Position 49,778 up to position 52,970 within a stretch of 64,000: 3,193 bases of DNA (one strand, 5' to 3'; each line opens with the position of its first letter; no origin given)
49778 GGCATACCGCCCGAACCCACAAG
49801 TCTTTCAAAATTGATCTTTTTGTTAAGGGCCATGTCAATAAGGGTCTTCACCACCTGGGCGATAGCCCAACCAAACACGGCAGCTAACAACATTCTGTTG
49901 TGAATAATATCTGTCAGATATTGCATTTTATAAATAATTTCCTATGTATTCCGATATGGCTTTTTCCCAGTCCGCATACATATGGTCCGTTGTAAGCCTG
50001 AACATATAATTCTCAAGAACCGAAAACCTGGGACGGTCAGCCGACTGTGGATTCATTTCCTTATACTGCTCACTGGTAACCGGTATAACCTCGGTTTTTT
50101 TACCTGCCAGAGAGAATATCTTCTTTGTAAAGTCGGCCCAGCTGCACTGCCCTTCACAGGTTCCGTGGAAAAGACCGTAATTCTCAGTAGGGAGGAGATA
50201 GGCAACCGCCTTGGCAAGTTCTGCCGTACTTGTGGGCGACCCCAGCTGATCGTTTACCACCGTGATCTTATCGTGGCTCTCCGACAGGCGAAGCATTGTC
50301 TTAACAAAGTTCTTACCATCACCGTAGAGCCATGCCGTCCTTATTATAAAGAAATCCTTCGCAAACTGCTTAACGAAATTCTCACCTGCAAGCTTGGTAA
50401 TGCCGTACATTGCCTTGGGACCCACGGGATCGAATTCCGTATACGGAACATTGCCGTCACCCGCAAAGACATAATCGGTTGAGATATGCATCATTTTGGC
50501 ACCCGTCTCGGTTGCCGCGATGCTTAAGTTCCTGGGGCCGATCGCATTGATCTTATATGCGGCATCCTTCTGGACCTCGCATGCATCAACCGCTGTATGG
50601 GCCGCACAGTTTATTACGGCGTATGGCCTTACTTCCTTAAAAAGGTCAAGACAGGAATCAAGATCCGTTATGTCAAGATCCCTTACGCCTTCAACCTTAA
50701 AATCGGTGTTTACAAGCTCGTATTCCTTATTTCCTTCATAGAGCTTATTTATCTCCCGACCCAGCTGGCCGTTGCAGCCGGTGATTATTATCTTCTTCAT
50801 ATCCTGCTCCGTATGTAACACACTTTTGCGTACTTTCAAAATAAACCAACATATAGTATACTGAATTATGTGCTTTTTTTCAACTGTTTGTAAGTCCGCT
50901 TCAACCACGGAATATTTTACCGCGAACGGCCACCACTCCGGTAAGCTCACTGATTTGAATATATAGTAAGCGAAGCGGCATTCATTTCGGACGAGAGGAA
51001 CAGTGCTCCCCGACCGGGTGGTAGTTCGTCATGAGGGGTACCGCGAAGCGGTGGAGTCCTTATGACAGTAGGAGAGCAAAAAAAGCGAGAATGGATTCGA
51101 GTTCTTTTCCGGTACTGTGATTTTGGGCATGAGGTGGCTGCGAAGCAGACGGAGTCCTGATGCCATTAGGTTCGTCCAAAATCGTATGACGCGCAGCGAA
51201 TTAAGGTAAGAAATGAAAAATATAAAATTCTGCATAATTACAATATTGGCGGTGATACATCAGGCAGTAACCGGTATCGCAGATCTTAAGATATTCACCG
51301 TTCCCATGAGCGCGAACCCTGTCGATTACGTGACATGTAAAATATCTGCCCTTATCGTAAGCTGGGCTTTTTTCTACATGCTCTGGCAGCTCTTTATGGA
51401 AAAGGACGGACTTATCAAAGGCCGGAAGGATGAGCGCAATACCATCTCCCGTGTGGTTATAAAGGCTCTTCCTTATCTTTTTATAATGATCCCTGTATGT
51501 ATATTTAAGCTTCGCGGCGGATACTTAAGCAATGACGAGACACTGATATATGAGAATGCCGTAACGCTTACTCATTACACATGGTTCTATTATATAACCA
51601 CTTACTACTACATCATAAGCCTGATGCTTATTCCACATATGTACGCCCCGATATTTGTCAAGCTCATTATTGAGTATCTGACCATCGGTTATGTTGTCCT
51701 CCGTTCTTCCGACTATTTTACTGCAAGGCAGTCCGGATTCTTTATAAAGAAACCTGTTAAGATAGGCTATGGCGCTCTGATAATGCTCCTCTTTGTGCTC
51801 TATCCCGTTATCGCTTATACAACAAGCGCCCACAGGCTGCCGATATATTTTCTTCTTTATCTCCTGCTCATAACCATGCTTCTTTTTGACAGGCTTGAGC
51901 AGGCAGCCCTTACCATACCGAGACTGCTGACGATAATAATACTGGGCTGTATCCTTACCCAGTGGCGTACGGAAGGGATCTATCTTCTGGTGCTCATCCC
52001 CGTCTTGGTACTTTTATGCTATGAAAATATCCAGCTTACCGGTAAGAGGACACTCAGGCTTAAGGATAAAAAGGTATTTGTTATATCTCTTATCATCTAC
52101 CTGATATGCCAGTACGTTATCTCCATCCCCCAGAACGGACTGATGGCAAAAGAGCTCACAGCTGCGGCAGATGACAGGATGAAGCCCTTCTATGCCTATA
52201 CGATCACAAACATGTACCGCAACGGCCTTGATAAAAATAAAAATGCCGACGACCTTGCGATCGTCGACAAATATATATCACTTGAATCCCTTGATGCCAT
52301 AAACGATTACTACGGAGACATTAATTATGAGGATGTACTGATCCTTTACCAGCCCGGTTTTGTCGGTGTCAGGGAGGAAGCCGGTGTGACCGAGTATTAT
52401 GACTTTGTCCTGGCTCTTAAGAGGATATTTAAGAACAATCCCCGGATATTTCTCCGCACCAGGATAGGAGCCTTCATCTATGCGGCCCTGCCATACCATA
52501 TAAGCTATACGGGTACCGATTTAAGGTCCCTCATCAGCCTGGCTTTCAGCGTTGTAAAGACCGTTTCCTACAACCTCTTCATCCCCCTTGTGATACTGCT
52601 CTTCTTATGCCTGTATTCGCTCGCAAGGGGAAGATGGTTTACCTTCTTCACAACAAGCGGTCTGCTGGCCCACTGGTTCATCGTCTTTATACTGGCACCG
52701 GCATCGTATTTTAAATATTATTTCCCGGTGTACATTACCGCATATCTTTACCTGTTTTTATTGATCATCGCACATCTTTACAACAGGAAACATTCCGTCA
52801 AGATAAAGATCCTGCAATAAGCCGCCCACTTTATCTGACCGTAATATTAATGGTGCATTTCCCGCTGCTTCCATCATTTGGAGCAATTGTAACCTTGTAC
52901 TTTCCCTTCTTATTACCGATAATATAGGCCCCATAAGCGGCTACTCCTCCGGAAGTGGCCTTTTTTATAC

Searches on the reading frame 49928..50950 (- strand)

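Call 14: search_protein_families(library=pfam, proteins=[window:49928-50950:-])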
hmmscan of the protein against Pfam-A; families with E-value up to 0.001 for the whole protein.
window:49928-50950:- (340 aa): 5 families
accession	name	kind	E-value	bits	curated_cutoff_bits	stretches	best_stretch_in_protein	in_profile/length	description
PF04321.23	RmlD_sub_bind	-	1.3e-87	293.9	27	1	53-338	2-284/287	RmlD substrate binding domain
PF01370.27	Epimerase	-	3e-24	86.2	20.9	1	54-219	1-189/240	NAD dependent epimerase/dehydratase family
PF16363.11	GDP_Man_Dehyd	-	5.9e-16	59.3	27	1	89-200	56-171/332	GDP-mannose 4,6 dehydratase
PF02719.21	Polysacc_synt_2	-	3.2e-08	33.6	20.2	1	49-161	21-131/293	Polysaccharide biosynthesis protein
PF07993.18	NAD_binding_4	-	0.00013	21.7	20.1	1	111-210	91-209/258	Male sterility protein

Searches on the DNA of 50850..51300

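Call 9: search_rna_families(source=window, start=50850, end=51300, threshold=evalue, max_evalue=10, show_alignments=3)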
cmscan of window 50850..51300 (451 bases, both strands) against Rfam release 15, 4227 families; matches with E-value up to 10: 2.
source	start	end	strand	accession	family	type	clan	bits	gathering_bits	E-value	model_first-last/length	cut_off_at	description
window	51276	51300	-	RF03753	mir-1986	Gene; miRNA;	-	14.8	50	6.6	36-60/60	5'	mir-1986 microRNA precursor family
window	51142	51234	+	RF00441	snoZ242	Gene; snRNA; snoRNA; CD-box;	-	9.3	90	8.8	47-189/198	no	Small nucleolar RNA Z242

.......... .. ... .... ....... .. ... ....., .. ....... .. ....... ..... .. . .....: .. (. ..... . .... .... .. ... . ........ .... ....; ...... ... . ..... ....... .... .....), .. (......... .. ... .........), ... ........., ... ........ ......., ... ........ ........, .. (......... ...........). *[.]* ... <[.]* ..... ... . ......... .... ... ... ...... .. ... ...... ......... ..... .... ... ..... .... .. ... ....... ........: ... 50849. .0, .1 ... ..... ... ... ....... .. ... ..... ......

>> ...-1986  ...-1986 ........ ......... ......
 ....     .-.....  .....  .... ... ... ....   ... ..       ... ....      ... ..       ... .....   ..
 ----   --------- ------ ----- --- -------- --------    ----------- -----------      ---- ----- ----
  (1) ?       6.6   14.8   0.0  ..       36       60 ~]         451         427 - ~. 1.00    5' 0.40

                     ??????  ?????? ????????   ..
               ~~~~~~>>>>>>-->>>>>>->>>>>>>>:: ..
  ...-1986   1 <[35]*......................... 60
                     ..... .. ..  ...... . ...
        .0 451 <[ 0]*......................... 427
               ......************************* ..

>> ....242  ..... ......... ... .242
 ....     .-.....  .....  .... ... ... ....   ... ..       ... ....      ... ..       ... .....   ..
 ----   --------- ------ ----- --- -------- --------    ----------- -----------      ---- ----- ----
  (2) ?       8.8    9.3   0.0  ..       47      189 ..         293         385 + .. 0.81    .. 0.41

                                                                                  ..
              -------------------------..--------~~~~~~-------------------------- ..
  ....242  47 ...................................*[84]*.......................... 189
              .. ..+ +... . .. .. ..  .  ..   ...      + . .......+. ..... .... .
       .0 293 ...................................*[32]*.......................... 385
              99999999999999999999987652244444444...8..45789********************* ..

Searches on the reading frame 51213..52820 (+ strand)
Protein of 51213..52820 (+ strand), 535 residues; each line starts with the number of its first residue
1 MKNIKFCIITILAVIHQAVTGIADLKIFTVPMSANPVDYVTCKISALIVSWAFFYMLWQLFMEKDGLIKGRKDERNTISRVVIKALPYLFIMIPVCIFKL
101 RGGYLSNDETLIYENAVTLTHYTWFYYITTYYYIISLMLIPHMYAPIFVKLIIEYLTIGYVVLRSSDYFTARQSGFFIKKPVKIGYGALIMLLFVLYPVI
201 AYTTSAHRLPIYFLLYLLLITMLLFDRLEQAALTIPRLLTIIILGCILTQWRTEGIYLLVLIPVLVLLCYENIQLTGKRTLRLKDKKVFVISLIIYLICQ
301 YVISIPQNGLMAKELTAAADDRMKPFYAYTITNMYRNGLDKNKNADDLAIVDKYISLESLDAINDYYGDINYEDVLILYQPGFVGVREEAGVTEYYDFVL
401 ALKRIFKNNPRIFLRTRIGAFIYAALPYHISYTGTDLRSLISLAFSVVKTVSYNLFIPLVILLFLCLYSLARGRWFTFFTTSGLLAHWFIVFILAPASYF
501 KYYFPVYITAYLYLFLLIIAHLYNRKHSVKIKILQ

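Call 14: search_protein_families(library=pfam, proteins=[window:51213-52820:+])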
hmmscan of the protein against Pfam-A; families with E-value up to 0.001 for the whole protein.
window:51213-52820:+ (535 aa): 0 families

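Call 35: search_protein_families(library=ncbifam, proteins=[window:51213-52820:+], max_evalue=0.1)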
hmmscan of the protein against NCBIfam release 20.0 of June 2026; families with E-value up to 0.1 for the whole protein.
window:51213-52820:+ (535 aa): 0 families

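Call 38: find_homologous_proteins(query=window:51213-52817:+, max_evalue=0.00001)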
Query window:51213-52817:+ (535 aa): 333 proteins with E <= 0.00001 among 8000 candidates; the best 120 are listed.
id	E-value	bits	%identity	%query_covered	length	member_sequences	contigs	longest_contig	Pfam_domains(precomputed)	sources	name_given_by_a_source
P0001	0.0e+0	1125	96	100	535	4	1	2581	-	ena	-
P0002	0.0e+0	1073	91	100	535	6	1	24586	-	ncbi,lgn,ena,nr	ncbi:MAG TPA: hypothetical protein DIS78_07115 [Lachnospiraceae bacterium]|nr:hypothetical protein [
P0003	1.5e-296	1002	83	100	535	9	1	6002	-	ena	-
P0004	1.4e-290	983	82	100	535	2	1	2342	-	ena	-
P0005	2.7e-285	965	81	100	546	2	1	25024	-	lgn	-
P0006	2.9e-257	873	74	100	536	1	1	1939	-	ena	-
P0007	6.3e-254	862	74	100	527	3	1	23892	-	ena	-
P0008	3.2e-253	859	72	100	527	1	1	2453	-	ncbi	-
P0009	9.0e-250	848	69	100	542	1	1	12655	-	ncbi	-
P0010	1.8e-248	844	71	100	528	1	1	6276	-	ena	-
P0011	3.3e-248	843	73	100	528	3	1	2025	-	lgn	-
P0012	3.3e-248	843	71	100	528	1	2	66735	-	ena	-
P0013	5.2e-248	842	72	100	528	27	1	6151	-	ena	-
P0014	1.4e-247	841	72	100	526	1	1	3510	-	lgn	-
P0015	1.9e-247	840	69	100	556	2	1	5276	-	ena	-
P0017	5.6e-246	836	70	100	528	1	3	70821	-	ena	-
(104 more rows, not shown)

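Call 39: find_encoding_contigs(protein=P0002, flank=10000, max_places=3)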
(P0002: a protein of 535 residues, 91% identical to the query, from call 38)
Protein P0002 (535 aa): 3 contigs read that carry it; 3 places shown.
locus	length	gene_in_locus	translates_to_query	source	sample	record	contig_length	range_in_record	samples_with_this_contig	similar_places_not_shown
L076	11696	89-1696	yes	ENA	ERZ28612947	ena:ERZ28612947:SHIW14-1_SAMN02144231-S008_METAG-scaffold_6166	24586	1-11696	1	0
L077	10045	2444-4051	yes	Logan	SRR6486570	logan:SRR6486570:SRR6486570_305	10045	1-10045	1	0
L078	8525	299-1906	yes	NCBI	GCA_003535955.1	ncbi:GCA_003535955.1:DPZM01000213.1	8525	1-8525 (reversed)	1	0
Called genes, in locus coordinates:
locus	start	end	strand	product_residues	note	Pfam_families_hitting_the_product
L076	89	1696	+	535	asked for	-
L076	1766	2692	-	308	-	-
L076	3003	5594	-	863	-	-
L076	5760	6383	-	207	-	-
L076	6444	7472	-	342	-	PF03816:LytR_cpsA_psr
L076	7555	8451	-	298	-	-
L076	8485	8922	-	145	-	PF05523:FdtA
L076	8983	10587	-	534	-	-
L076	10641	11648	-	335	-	PF00535:Glycos_transf_2, PF10111:Glyco_tranf_2_2, PF13641:Glyco_tranf_2_3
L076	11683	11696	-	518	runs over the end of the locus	-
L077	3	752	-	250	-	?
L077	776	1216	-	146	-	PF02681:DUF212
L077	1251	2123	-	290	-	PF01370:Epimerase, PF02719:Polysacc_synt_2 (weak), PF04321:RmlD_sub_bind, PF16363:GDP_Man_Dehyd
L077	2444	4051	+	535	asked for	-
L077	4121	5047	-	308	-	-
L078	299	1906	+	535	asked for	-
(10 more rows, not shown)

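Call 40: find_encoding_contigs(protein=P0005, flank=10000, max_places=3)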
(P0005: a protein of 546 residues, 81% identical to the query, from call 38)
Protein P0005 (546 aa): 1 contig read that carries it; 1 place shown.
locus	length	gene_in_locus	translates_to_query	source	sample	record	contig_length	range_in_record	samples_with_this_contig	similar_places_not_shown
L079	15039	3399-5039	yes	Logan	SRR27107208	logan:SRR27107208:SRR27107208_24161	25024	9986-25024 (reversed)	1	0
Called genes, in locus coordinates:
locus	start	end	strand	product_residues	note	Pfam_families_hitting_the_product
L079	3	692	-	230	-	?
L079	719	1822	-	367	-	PF01370:Epimerase, PF02719:Polysacc_synt_2 (weak), PF04321:RmlD_sub_bind, PF16363:GDP_Man_Dehyd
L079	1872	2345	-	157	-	PF02681:DUF212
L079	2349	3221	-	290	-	PF01370:Epimerase, PF04321:RmlD_sub_bind, PF16363:GDP_Man_Dehyd, PF02719:Polysacc_synt_2 (weak)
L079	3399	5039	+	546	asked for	-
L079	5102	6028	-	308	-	-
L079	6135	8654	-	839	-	-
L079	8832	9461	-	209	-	-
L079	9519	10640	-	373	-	PF03816:LytR_cpsA_psr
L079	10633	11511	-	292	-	-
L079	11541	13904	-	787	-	PF04991:LicD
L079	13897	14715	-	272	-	PF00588:SpoU_methylase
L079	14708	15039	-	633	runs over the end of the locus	PF19484:DUF6020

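Call 41: find_encoding_contigs(protein=P0007, flank=10000, max_places=3)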
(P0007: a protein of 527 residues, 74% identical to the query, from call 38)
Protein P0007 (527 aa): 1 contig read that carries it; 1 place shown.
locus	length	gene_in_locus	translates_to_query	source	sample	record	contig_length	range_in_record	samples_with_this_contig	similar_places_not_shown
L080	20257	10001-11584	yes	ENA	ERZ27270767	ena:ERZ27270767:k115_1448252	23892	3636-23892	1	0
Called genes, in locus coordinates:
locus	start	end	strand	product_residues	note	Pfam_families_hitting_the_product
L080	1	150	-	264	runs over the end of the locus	PF00535:Glycos_transf_2 (weak)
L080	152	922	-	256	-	PF00535:Glycos_transf_2, PF10111:Glyco_tranf_2_2, PF13641:Glyco_tranf_2_3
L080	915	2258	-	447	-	PF02397:Bac_transf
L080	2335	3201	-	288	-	PF00535:Glycos_transf_2, PF10111:Glyco_tranf_2_2 (weak)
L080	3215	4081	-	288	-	-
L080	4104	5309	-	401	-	PF19554:DUF6077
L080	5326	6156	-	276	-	-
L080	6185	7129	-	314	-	PF01370:Epimerase, PF04321:RmlD_sub_bind (weak), PF16363:GDP_Man_Dehyd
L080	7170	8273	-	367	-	PF01370:Epimerase, PF02719:Polysacc_synt_2 (weak), PF04321:RmlD_sub_bind, PF16363:GDP_Man_Dehyd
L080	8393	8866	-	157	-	PF02681:DUF212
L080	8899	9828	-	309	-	PF01370:Epimerase, PF04321:RmlD_sub_bind, PF16363:GDP_Man_Dehyd, PF02719:Polysacc_synt_2 (weak)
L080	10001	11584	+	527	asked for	-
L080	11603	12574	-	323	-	PF03576:Peptidase_S58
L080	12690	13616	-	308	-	-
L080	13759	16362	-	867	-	-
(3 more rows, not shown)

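Call 45: find_encoding_contigs(protein=P0001, flank=10000, max_places=4)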
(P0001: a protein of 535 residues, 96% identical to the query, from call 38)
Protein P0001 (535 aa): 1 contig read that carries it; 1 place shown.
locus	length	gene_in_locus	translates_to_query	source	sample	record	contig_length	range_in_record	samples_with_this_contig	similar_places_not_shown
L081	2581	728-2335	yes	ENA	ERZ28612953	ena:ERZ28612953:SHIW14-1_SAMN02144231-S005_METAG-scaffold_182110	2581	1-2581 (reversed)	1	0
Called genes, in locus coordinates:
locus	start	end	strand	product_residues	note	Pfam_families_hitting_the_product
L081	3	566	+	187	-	?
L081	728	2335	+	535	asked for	-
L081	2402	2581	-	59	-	?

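Call 46: find_encoding_contigs(protein=P0003, flank=10000, max_places=6)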
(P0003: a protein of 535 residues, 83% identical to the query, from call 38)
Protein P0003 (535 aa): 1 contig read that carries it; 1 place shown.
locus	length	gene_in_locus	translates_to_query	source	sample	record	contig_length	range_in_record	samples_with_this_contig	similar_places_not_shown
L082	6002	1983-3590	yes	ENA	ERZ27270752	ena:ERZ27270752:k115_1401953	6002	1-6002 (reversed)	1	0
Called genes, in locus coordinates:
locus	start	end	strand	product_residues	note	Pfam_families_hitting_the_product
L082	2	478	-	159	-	?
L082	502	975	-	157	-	PF02681:DUF212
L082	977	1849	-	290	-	PF01370:Epimerase, PF02719:Polysacc_synt_2 (weak), PF04321:RmlD_sub_bind, PF16363:GDP_Man_Dehyd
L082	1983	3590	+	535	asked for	-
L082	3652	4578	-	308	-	-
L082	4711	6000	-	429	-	?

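Call 56: find_encoding_contigs(protein=window:51213-52820:+, flank=3000, max_places=10)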
Protein window:51213-52820:+ (535 aa): 5 contigs read that carry it; 2 places shown.
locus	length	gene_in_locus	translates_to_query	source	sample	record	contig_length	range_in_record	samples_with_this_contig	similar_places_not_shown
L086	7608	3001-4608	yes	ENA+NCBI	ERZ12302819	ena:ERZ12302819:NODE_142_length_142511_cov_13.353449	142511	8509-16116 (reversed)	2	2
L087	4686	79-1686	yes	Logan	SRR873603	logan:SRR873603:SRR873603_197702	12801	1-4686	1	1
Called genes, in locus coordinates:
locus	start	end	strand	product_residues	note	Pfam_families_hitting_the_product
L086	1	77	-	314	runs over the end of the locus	PF01370:Epimerase, PF04321:RmlD_sub_bind (weak), PF16363:GDP_Man_Dehyd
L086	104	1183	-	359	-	PF01370:Epimerase, PF02719:Polysacc_synt_2 (weak), PF04321:RmlD_sub_bind, PF16363:GDP_Man_Dehyd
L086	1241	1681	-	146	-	PF02681:DUF212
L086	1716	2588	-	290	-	PF01370:Epimerase, PF02719:Polysacc_synt_2 (weak), PF04321:RmlD_sub_bind, PF16363:GDP_Man_Dehyd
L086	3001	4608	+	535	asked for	-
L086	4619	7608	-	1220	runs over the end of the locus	PF00082:Peptidase_S8, PF02368:Big_2 (weak)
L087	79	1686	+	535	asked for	-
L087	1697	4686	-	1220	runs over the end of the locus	PF00082:Peptidase_S8, PF02368:Big_2 (weak)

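Call 61: find_encoding_contigs(protein=P0017, flank=3000, max_places=5)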
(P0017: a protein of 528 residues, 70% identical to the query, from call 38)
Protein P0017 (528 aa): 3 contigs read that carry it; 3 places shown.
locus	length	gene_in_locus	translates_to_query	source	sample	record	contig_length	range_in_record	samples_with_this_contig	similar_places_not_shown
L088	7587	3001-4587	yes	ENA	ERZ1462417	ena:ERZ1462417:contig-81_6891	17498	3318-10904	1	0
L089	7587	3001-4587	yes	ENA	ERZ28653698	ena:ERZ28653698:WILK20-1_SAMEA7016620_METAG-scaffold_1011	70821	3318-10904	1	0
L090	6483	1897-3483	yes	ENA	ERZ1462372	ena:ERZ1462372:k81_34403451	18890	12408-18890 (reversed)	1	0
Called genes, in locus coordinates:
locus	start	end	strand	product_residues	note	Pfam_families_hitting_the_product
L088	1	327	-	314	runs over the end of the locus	PF01370:Epimerase, PF04321:RmlD_sub_bind (weak), PF16363:GDP_Man_Dehyd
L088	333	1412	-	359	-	PF01370:Epimerase, PF02719:Polysacc_synt_2 (weak), PF04321:RmlD_sub_bind, PF16363:GDP_Man_Dehyd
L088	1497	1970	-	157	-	PF02681:DUF212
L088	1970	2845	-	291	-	PF01370:Epimerase, PF04321:RmlD_sub_bind, PF16363:GDP_Man_Dehyd, PF02719:Polysacc_synt_2 (weak)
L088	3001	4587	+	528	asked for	-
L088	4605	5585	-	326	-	PF03576:Peptidase_S58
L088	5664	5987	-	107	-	-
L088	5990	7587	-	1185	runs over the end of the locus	PF00082:Peptidase_S8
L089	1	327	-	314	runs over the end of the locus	PF01370:Epimerase, PF04321:RmlD_sub_bind (weak), PF16363:GDP_Man_Dehyd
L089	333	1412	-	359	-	PF01370:Epimerase, PF02719:Polysacc_synt_2 (weak), PF04321:RmlD_sub_bind, PF16363:GDP_Man_Dehyd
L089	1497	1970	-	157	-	PF02681:DUF212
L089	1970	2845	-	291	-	PF01370:Epimerase, PF04321:RmlD_sub_bind, PF16363:GDP_Man_Dehyd, PF02719:Polysacc_synt_2 (weak)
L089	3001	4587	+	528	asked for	-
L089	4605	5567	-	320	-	PF03576:Peptidase_S58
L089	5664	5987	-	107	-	-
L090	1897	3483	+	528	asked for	-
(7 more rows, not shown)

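Call 62: find_encoding_contigs(protein=P0012, flank=3000, max_places=5)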
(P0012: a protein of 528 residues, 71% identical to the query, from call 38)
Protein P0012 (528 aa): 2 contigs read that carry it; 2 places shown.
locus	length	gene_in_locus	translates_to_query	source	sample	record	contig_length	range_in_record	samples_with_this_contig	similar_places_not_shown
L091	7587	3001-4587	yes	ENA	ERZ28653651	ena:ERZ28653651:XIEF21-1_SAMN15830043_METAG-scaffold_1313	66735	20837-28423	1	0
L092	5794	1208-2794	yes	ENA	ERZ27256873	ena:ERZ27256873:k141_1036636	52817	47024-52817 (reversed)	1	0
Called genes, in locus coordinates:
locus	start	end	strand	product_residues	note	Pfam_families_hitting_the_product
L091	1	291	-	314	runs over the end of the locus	PF01370:Epimerase, PF04321:RmlD_sub_bind (weak), PF16363:GDP_Man_Dehyd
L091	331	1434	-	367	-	PF01370:Epimerase, PF02719:Polysacc_synt_2 (weak), PF04321:RmlD_sub_bind, PF16363:GDP_Man_Dehyd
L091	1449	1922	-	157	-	PF02681:DUF212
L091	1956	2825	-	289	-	PF01370:Epimerase, PF04321:RmlD_sub_bind, PF16363:GDP_Man_Dehyd, PF02719:Polysacc_synt_2 (weak)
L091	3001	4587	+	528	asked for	-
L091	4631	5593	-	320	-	PF03576:Peptidase_S58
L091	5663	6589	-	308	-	-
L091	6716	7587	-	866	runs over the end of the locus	-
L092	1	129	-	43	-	?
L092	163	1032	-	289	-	PF01370:Epimerase, PF04321:RmlD_sub_bind, PF16363:GDP_Man_Dehyd, PF02719:Polysacc_synt_2 (weak)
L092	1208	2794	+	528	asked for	-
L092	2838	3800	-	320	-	PF03576:Peptidase_S58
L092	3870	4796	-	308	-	-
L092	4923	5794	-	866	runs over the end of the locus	-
